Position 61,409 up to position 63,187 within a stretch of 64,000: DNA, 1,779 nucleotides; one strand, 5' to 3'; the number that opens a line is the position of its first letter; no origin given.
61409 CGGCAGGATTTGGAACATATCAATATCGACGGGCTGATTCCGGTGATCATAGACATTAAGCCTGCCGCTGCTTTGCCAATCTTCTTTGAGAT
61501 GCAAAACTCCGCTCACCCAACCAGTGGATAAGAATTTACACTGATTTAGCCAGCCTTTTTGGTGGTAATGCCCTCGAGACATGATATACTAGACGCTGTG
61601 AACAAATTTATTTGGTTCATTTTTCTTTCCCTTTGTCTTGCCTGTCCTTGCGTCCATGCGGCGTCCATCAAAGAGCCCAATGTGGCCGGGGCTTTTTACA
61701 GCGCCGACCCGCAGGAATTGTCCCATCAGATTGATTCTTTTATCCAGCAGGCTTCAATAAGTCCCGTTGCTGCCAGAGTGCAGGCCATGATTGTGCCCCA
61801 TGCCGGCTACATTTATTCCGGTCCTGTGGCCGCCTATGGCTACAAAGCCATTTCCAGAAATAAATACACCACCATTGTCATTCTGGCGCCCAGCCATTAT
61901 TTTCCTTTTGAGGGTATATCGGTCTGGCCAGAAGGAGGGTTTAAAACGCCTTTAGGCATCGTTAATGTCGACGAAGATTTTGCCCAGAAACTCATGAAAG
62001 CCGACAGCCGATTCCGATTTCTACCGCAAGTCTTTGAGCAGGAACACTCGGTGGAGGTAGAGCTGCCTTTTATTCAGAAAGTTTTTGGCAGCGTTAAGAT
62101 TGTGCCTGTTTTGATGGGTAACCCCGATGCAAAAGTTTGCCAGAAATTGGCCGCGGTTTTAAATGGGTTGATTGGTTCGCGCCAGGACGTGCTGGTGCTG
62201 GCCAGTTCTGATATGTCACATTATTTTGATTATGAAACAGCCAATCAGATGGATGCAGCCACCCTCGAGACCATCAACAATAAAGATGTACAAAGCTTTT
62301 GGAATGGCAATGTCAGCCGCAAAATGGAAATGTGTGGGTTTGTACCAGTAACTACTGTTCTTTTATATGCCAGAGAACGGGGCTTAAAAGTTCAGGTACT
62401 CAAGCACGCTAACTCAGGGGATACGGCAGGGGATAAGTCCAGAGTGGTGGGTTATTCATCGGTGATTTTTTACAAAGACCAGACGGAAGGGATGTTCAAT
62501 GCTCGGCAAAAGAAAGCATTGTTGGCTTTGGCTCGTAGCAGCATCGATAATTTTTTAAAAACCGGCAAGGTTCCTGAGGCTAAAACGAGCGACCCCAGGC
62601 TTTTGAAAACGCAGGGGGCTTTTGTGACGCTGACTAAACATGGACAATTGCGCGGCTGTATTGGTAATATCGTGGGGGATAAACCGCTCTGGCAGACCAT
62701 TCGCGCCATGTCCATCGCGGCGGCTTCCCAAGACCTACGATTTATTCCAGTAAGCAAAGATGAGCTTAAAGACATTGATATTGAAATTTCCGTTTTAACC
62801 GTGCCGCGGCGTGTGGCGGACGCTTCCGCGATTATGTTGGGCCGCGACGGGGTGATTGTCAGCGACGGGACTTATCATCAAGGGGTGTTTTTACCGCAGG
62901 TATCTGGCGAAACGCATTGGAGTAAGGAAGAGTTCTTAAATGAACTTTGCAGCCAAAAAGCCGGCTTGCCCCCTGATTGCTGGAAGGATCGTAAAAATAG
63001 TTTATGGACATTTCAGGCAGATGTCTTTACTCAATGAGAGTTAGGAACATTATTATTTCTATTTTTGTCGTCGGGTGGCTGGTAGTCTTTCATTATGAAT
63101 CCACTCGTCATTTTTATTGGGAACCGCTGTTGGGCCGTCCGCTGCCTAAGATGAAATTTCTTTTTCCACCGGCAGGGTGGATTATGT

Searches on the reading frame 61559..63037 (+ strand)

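Call 60: search_protein_families(library=pfam, max_evalue=0.0001, proteins=[window:61559-63037:+])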
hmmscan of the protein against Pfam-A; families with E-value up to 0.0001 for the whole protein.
window:61559-63037:+ (492 aa): 2 families
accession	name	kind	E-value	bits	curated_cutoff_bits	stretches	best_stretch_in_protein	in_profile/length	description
PF01875.22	Memo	-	4.4e-68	229.8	27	1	39-302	1-268/269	Memo-like protein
PF01871.22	AMMECR1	-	3.3e-52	176.8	25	1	323-490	2-168/168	AMMECR1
